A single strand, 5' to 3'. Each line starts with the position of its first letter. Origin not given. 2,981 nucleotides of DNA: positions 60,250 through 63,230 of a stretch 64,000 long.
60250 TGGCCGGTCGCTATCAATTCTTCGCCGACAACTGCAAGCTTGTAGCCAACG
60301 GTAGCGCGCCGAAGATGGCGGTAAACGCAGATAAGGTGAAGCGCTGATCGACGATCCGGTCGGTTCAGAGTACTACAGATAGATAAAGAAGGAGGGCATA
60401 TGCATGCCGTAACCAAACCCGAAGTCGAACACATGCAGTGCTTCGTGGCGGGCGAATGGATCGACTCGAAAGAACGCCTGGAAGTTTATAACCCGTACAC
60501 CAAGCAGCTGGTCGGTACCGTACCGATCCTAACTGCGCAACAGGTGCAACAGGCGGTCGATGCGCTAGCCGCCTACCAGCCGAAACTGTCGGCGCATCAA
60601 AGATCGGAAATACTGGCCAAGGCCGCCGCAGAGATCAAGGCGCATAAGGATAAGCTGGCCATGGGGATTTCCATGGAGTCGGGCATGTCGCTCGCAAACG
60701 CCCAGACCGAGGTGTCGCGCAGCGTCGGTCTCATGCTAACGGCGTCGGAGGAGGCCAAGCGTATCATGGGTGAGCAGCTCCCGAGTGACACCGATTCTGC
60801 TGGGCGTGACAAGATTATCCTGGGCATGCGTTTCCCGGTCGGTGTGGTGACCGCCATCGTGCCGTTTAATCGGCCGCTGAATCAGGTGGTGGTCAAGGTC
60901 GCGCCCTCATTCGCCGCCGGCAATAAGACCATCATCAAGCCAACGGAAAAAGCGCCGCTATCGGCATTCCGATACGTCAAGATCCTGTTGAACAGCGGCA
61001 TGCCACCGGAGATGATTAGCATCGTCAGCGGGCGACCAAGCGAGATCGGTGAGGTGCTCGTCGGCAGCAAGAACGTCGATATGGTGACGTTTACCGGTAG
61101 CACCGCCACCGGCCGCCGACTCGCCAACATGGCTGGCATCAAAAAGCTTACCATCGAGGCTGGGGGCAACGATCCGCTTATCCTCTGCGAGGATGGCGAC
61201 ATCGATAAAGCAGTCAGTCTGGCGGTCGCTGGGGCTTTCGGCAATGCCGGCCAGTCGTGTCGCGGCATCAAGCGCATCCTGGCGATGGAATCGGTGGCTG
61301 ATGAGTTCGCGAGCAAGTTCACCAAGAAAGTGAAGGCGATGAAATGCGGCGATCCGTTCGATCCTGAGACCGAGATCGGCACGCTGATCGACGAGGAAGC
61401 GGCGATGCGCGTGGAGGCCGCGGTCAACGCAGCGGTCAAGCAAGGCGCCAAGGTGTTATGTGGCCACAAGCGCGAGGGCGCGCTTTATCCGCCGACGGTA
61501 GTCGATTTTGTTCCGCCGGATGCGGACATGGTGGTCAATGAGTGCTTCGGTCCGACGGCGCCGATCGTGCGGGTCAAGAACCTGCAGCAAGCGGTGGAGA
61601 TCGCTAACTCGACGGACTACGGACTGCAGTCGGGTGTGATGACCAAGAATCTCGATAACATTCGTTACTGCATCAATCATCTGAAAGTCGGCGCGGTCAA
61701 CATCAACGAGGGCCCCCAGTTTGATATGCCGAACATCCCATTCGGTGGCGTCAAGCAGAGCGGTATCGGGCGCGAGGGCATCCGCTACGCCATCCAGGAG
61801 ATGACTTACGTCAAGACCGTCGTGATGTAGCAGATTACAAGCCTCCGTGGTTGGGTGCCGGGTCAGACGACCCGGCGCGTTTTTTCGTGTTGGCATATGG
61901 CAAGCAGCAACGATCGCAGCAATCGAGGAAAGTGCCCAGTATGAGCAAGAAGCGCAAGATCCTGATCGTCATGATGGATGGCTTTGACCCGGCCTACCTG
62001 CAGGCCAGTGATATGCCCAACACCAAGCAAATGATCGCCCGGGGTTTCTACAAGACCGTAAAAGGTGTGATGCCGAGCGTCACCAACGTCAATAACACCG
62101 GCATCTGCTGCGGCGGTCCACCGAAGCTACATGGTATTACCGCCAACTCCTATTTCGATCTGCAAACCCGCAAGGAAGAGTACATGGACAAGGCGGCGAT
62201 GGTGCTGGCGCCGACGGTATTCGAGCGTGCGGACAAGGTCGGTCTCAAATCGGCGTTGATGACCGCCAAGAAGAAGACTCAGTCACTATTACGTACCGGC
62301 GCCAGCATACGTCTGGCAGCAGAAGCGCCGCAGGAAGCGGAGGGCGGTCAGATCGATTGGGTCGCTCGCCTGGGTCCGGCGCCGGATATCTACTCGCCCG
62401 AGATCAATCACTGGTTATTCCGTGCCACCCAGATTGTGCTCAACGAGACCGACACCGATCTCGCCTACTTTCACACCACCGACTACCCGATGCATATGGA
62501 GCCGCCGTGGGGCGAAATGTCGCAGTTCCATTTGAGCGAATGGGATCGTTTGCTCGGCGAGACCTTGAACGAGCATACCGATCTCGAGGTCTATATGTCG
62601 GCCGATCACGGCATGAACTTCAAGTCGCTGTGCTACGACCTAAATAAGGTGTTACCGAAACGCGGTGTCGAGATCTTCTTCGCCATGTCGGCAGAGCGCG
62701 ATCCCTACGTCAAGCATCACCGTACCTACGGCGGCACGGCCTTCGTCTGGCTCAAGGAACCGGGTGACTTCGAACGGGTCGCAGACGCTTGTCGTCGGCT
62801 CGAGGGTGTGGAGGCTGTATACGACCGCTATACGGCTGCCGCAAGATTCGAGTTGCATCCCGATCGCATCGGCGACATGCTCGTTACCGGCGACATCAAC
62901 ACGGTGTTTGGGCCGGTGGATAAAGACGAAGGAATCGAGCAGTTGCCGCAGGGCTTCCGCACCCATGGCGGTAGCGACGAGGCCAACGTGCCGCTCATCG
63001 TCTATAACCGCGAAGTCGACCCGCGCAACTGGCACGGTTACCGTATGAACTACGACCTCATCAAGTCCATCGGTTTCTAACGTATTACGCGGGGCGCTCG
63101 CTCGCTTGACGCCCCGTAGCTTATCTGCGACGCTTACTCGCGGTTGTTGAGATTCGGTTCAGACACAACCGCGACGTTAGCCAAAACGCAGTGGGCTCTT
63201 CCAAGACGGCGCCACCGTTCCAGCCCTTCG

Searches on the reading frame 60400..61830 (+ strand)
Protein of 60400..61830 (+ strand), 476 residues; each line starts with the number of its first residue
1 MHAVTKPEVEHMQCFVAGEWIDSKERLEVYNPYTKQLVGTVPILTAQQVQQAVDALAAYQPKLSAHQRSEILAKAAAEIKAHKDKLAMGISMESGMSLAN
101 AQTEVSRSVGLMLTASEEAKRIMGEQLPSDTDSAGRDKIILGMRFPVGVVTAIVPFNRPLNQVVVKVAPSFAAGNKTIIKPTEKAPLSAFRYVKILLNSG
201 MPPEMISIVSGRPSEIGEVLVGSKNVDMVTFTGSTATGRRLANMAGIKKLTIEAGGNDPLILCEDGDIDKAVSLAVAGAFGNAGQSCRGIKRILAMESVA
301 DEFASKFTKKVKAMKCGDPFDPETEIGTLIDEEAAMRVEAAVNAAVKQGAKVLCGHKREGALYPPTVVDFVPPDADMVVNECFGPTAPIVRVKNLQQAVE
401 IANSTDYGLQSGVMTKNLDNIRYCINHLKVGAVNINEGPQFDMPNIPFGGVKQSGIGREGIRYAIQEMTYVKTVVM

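Call 4: search_protein_families(library=pfam, proteins=[window:60400-61830:+], max_evalue=0.01)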
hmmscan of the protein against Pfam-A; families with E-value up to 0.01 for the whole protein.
window:60400-61830:+ (476 aa): 1 family
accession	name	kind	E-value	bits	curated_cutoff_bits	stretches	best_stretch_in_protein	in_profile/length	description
PF00171.27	Aldedh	-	7.2e-143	476.9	23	1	20-474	1-461/461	Aldehyde dehydrogenase family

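Call 5: search_protein_families(library=ncbifam, proteins=[window:60400-61830:+], max_evalue=0.01)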
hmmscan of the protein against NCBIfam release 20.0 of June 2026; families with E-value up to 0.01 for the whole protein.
window:60400-61830:+ (476 aa): 47 families (the best 25 are shown)
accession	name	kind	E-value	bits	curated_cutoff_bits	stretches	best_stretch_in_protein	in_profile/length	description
TIGR03250.1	PhnAcAld_DH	equivalog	5.8e-149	496.7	635.65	1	16-474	8-468/472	phosphonoacetaldehyde dehydrogenase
NF040648.1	lactal_redase_Meth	equivalog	1.2e-148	496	650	1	15-476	2-462/463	lactaldehyde dehydrogenase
NF047626.1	SulfactDhSafD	equivalog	1.3e-122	410.1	700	1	27-476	3-454/454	sulfoacetaldehyde dehydrogenase SafD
NF040869.1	G3PDH_Arch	equivalog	1.1e-106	357.5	780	1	6-475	14-490/502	NADP-dependent glyceraldehyde-3-phosphate dehydrogenase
TIGR01780.1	SSADH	subfamily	3.2e-106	355.9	646.35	1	29-472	1-448/448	succinate-semialdehyde dehydrogenase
NF006916.0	PRK09407.1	equivalog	1.4e-96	324.2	521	1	15-474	24-490/526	succinic semialdehyde dehydrogenase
NF008415.0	PRK11241.1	equivalog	4e-94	316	828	1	11-473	10-477/482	NADP-dependent succinate-semialdehyde dehydrogenase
NF006915.0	PRK09406.1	equivalog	4.7e-90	302.7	730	1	30-475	6-455/457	NADP-dependent succinic semialdehyde dehydrogenase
NF007497.0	PRK10090.1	equivalog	2.2e-88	297.2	500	1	11-471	6-472/480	aldehyde dehydrogenase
NF010000.0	PRK13473.1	subfamily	1.7e-87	294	615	1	12-475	3-471/475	aminobutyraldehyde dehydrogenase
TIGR01804.1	BADH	equivalog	4.3e-87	292.5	668.6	1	15-472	1-467/467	betaine-aldehyde dehydrogenase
TIGR02299.1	HpaE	equivalog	3.2e-86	289.9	638.35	1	13-475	2-475/488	5-carboxymethyl-2-hydroxymuconate semialdehyde dehydrogenase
NF042993.1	AlphKGSA_gudD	equivalog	9.3e-86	288.5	770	1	11-475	3-479/481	alpha-ketoglutaric semialdehyde dehydrogenase GucD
NF009725.0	PRK13252.1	equivalog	1.2e-85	287.8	593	1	9-475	4-478/488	betaine-aldehyde dehydrogenase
NF042989.1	AldDh_AldH_Clos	equivalog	3.9e-79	266.5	800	1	31-474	7-455/458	aldehyde dehydrogenase AldH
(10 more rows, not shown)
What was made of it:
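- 60400..61830 (+): PhnY-like aldehyde dehydrogenase. TIGR03250 scores 497 bits against a cut-off of 636 (call 5).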

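Call 72: search_solved_structures(query=window:60400-61830:+, max_evalue=1e-60, show_alignments=0)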
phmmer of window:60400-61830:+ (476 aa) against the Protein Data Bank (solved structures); distinct sequences matched with E-value up to 1e-60: 130 (the best 60 are shown).
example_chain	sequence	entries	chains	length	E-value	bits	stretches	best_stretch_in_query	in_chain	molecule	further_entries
4i3t_A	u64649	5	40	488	1.2e-110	373.6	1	8-474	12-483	Aldehyde dehydrogenase (NAD+)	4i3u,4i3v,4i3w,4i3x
3pqa_A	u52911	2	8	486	1e-96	327.7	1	15-475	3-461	Lactaldehyde dehydrogenase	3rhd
9dla_A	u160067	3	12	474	1.1e-92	314.4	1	13-475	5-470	NADP-dependent glyceraldehyde-3-phosphate dehydrogenase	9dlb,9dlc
1euh_A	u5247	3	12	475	5.4e-92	312.1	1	13-475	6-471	NADP DEPENDENT NON PHOSPHORYLATING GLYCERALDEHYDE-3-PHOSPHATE DEHYDROGENASE | PROTEIN (NADP DEPENDENT NONPHOSPHORYLATING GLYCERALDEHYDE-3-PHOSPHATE DEHYDROGENAS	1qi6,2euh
8hap_A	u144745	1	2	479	1.1e-91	311.1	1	25-474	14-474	Aldehyde dehydrogenase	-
2id2_A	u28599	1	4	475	2e-91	310.2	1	13-475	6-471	NADP-dependent glyceraldehyde-3-phosphate dehydrogenase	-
2esd_A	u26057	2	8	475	3.9e-91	309.2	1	13-475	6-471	NADP-dependent glyceraldehyde-3-phosphate dehydrogenase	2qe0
1qi1_A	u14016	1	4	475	1.5e-90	307.3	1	13-475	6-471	PROTEIN (NADP-DEPENDENT NONPHOSPHORYLATING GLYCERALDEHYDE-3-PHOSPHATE DEHYDROGENASE)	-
3prl_A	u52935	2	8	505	7.5e-90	305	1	16-474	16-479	NADP-dependent glyceraldehyde-3-phosphate dehydrogenase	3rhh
5mz5_A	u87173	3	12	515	2.1e-89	303.5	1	13-476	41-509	ALDH21) | aldehyde dehydrogenase 21 | Aldehyde dehydrogenase 21 (ALDH21)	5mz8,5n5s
8s33_A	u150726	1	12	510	5.4e-89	302.2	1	7-473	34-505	Succinate-semialdehyde dehydrogenase [NAD(P)+]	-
8of1_A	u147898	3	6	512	4.6e-86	292.5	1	13-474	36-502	Succinate-semialdehyde dehydrogenase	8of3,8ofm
7pkj_A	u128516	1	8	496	5.8e-85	288.9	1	13-475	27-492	Putative NADP-dependent glyceraldehyde-3-phosphate dehydrogenase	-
3jz4_A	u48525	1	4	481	1.3e-84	287.7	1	11-472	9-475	Succinate-semialdehyde dehydrogenase [NADP+]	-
4v6h_A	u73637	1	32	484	6.8e-84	285.4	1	7-473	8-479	Succinate-semialdehyde dehydrogenase (NADP+)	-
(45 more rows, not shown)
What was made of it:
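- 60400..61830 (+): The best solved relative is PhnY 4I3T at 374 bits (call 72).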

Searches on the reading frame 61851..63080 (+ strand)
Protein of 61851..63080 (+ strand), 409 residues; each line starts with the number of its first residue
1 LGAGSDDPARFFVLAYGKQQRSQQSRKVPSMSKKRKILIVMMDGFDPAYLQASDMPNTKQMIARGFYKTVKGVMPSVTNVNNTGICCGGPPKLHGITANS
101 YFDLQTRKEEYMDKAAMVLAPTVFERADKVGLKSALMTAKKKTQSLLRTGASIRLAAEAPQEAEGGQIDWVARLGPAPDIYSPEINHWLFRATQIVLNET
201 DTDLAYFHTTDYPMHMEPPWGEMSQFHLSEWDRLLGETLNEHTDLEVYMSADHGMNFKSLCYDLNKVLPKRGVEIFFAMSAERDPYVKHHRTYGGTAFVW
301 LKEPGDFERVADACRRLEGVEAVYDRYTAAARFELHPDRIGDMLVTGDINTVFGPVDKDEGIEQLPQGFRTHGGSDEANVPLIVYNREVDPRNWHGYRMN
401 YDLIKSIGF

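Call 4: search_protein_families(library=pfam, proteins=[window:61851-63080:+], max_evalue=0.01)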
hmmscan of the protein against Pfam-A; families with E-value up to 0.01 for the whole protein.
window:61851-63080:+ (409 aa): 1 family
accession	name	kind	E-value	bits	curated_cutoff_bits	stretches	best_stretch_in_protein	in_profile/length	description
PF01663.27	Phosphodiest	-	2.2e-24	87.2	23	1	38-373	2-340/342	Type I phosphodiesterase / nucleotide pyrophosphatase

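Call 5: search_protein_families(library=ncbifam, proteins=[window:61851-63080:+], max_evalue=0.01)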
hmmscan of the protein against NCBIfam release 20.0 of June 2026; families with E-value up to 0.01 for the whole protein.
window:61851-63080:+ (409 aa): 2 families
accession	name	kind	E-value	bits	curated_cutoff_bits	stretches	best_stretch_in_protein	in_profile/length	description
TIGR02335.1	hydr_PhnA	equivalog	1.9e-58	198.5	407.55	1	34-404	12-400/408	phosphonoacetate hydrolase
NF042991.1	alk_phos_PafA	equivalog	0.00063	18.3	650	1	19-114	21-123/554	alkaline phosphatase PafA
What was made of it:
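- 61941..63080 (+): PhnA-like alkaline-phosphatase-superfamily hydrolase. TIGR02335 scores 198 bits against a cut-off of 408 (call 5).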

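Call 65: search_dna_similar(query=window:61851-63080:+, collection=plasmids, mode=protein, max_rows=30)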
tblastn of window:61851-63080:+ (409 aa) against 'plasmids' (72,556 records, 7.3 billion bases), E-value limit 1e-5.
Records with a match: 126; places in all: 129; records where one place covers at least 80% of the query: 124.
Best place of each record, by identity: <60% 126.
By first word of the organism name: Sinorhizobium 66; Aminobacter 9; Ensifer 9; Burkholderia 7; Paraburkholderia 6; Leisingera 5; Caballeronia 4; Shinella 3; Phyllobacterium 3; Variovorax 2; and 9 more.
By predicted mobility (MOB-suite, as given by PLSDB): mobilizable 62; non-mobilizable 55; conjugative 9.
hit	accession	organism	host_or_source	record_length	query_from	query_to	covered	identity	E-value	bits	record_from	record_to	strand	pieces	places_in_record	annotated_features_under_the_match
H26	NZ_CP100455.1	Halomarina sp. BND7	cell culture,sediment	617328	32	392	88%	37.4%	9e-51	191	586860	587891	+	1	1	alkaline phosphatase family protein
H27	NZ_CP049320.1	Caballeronia sp. SBC2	whole organism,soil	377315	22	405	94%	32.8%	6e-46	176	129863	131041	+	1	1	phnA: phosphonoacetate hydrolase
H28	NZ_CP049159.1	Caballeronia sp. SBC1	whole organism,soil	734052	22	405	94%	32.8%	6e-46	176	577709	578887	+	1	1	phnA: phosphonoacetate hydrolase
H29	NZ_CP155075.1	Paraburkholderia sp. PREW-6R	single cell,Phlox subulata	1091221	20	403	94%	32.1%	2e-44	172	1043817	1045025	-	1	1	none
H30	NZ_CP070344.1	Variovorax sp. PDNC026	cell culture,Plastic debris in ...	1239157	18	389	91%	32.2%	2e-40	160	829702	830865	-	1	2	none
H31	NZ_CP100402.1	Halorussus aquaticus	cell culture,saline soil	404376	38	384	85%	34.1%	3e-45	174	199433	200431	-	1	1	alkaline phosphatase family protein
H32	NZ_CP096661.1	Halorussus limi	cell culture,saline soil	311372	38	383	85%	34.1%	1e-43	170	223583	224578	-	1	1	alkaline phosphatase family protein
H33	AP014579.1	Burkholderia sp. RPE67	Riptortus pedestris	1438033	38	404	90%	32.1%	1e-45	176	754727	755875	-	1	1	phosphonoacetate hydrolase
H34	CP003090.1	Burkholderia sp. YI23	-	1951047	38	404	90%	32.1%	3e-45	174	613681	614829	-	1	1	phosphonoacetate hydrolase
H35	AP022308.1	Burkholderia sp. SFA1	-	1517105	38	404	90%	32.1%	4e-45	174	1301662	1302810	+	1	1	phosphonoacetate hydrolase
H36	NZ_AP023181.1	Paraburkholderia sp. PGU19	Physopelta gutta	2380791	34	404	91%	31.6%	9e-39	155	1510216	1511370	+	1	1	none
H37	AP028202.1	Paraburkholderia largidicola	Physopelta gutta,midgut,Midgut crypts ...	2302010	34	404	91%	31.5%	3e-39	157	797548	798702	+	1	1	phnA_2: phosphonoacetate hydrolase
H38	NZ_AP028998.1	Paraburkholderia sp. 22B1P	-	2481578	34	404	91%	31.5%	6e-39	156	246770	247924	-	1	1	none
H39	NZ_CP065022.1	Sinorhizobium meliloti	Medicago sativa subsp. varia (Martyn) ...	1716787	17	404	95%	30.0%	9e-43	167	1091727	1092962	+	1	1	none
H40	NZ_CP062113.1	Aminobacter sp. SR38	bacterial pure culture,soil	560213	21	390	90%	31.5%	2e-45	175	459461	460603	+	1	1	phnA: phosphonoacetate hydrolase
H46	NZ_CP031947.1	Ruegeria sp. AD91A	-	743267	19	402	94%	29.9%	2e-39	157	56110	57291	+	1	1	phnA: phosphonoacetate hydrolase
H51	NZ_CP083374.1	Ensifer canadensis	Melilotus albus,Cell Culture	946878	14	389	92%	30.3%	3e-41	162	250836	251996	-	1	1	phnA: phosphonoacetate hydrolase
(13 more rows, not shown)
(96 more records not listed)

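Call 66: get_annotated_region(hit=H51, flank=9000)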
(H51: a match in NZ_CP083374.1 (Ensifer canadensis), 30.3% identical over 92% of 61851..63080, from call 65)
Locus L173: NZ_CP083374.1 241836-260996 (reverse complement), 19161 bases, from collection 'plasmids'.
description: Ensifer canadensis strain T173 plasmid pT173d, complete sequence
organism: Ensifer canadensis (NCBI taxid 555315)
taxonomy: Bacteria; Pseudomonadota; Alphaproteobacteria; Hyphomicrobiales; Rhizobiaceae; Ensifer; Ensifer canadensis
host: -; source: Melilotus albus,Cell Culture; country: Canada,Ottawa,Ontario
typing (MOB-suite, as given by PLSDB): non-mobilizable; replicon rep_cluster_473
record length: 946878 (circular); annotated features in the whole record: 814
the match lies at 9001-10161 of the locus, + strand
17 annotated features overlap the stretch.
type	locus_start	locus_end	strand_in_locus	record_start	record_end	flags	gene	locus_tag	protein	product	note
CDS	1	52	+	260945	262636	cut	aspT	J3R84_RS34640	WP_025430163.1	aspartate-alanine antiporter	-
CDS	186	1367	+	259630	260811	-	-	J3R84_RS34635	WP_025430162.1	porin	-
CDS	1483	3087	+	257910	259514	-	-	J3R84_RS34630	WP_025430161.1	bifunctional aspartate transaminase/aspartate 4-decarboxylase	-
CDS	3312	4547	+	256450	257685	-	-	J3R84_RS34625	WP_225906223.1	DUF2092 domain-containing protein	-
CDS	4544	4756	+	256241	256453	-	-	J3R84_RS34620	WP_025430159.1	hypothetical protein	-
CDS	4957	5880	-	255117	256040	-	-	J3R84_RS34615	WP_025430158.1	LysR substrate-binding domain-containing protein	-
CDS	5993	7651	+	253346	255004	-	-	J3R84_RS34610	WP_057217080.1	Na/Pi cotransporter family protein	GO:0044341 - sodium-dependent phosphate transport [Evidence IEA]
CDS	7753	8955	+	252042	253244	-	-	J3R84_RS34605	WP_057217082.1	2-aminoethylphosphonate--pyruvate transaminase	GO:0019700 - organic phosphonate catabolic process [Evidence IEA]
CDS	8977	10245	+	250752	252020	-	phnA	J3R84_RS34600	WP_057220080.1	phosphonoacetate hydrolase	GO:0019636 - phosphonoacetate metabolic process [Evidence IEA]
CDS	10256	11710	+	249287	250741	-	phnY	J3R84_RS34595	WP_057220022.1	phosphonoacetaldehyde dehydrogenase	-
CDS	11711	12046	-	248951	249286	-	-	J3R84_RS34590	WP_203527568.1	hypothetical protein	-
CDS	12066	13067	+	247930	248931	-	-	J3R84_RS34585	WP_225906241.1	putative 2-aminoethylphosphonate ABC transporter substrate-binding protein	GO:0033223 - 2-aminoethylphosphonate transport [Evidence IEA]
CDS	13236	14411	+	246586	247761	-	-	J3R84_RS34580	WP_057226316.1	putative 2-aminoethylphosphonate ABC transporter ATP-binding protein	GO:0033223 - 2-aminoethylphosphonate transport [Evidence IEA]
CDS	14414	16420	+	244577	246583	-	-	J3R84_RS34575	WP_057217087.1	putative 2-aminoethylphosphonate ABC transporter permease subunit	GO:0033223 - 2-aminoethylphosphonate transport [Evidence IEA]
CDS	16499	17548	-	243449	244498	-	-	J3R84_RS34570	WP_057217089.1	GlxA family transcriptional regulator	-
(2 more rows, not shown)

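Call 67: get_annotated_region(hit=H46, flank=9000)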
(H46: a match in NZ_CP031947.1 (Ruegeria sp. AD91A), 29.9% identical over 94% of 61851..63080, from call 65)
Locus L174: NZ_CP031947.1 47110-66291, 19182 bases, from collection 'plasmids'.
description: Ruegeria sp. AD91A plasmid unnamed1, complete sequence
organism: Ruegeria sp. AD91A (NCBI taxid 2293862)
taxonomy: Bacteria; Pseudomonadota; Alphaproteobacteria; Rhodobacterales; Roseobacteraceae; Ruegeria; Ruegeria sp. AD91A
host: -; source: -; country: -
typing (MOB-suite, as given by PLSDB): non-mobilizable
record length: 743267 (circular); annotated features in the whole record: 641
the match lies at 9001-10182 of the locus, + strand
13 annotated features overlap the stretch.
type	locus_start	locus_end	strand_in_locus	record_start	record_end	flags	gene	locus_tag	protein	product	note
CDS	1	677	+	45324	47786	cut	-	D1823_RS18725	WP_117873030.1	FAD-dependent oxidoreductase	-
CDS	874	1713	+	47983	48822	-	-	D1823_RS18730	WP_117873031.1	EamA family transporter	-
CDS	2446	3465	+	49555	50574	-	-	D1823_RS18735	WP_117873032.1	putative 2-aminoethylphosphonate ABC transporter substrate-binding protein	GO:0033223 - 2-aminoethylphosphonate transport [Evidence IEA]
CDS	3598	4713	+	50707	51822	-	-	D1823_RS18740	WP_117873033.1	putative 2-aminoethylphosphonate ABC transporter ATP-binding protein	GO:0033223 - 2-aminoethylphosphonate transport [Evidence IEA]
CDS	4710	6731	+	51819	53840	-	-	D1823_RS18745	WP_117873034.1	putative 2-aminoethylphosphonate ABC transporter permease subunit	GO:0033223 - 2-aminoethylphosphonate transport [Evidence IEA]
CDS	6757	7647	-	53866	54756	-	-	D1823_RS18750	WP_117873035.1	LysR substrate-binding domain-containing protein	-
CDS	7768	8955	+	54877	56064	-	-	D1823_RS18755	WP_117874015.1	2-aminoethylphosphonate--pyruvate transaminase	GO:0019700 - organic phosphonate catabolic process [Evidence IEA]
CDS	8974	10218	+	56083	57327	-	phnA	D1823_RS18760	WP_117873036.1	phosphonoacetate hydrolase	GO:0019636 - phosphonoacetate metabolic process [Evidence IEA]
CDS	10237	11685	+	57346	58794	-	phnY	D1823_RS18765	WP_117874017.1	phosphonoacetaldehyde dehydrogenase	-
CDS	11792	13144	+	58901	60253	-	-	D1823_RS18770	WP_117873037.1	aspartate aminotransferase family protein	-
CDS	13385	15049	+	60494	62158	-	-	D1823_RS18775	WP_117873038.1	Na/Pi cotransporter family protein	GO:0044341 - sodium-dependent phosphate transport [Evidence IEA]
CDS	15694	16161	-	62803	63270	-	-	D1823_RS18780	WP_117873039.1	Lrp/AsnC family transcriptional regulator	-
CDS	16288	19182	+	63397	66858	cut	-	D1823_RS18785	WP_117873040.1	indolepyruvate ferredoxin oxidoreductase family protein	-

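Call 71: search_solved_structures(query=window:61941-63080:+, max_evalue=0.00001, show_alignments=1)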
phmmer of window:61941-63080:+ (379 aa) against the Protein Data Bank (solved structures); distinct sequences matched with E-value up to 0.00001: 3.
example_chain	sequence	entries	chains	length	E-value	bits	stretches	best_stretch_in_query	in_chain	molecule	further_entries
1ei6_A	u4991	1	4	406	2.8e-47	165.1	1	8-374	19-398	PHOSPHONOACETATE HYDROLASE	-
3szy_A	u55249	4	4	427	1.7e-44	155.9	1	8-357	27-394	phosphonoacetate hydrolase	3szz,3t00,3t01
3t02_A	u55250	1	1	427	8.6e-44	153.6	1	8-357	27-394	phosphonoacetate hydrolase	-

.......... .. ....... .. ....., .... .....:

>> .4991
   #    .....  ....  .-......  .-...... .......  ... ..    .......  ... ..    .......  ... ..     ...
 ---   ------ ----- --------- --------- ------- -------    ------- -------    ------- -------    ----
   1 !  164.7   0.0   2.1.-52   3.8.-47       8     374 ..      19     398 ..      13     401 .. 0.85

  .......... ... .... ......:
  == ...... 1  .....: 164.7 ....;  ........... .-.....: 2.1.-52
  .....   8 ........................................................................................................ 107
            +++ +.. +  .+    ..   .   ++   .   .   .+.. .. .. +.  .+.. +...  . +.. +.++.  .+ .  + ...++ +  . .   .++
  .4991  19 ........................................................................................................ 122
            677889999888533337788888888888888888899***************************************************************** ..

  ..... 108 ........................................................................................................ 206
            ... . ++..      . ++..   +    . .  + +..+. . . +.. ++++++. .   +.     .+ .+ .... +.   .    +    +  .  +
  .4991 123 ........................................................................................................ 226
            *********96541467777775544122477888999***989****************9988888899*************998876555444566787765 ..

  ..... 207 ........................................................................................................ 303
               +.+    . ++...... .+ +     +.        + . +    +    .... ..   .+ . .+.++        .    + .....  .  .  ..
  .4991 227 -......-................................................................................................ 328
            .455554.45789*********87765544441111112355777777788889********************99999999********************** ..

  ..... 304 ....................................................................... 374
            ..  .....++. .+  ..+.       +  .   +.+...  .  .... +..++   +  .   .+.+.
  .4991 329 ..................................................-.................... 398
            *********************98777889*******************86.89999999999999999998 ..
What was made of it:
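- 61941..63080 (+): The Thr nucleophile motif (VTNVNN) and the TAKKK lysines are kept (call 71).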
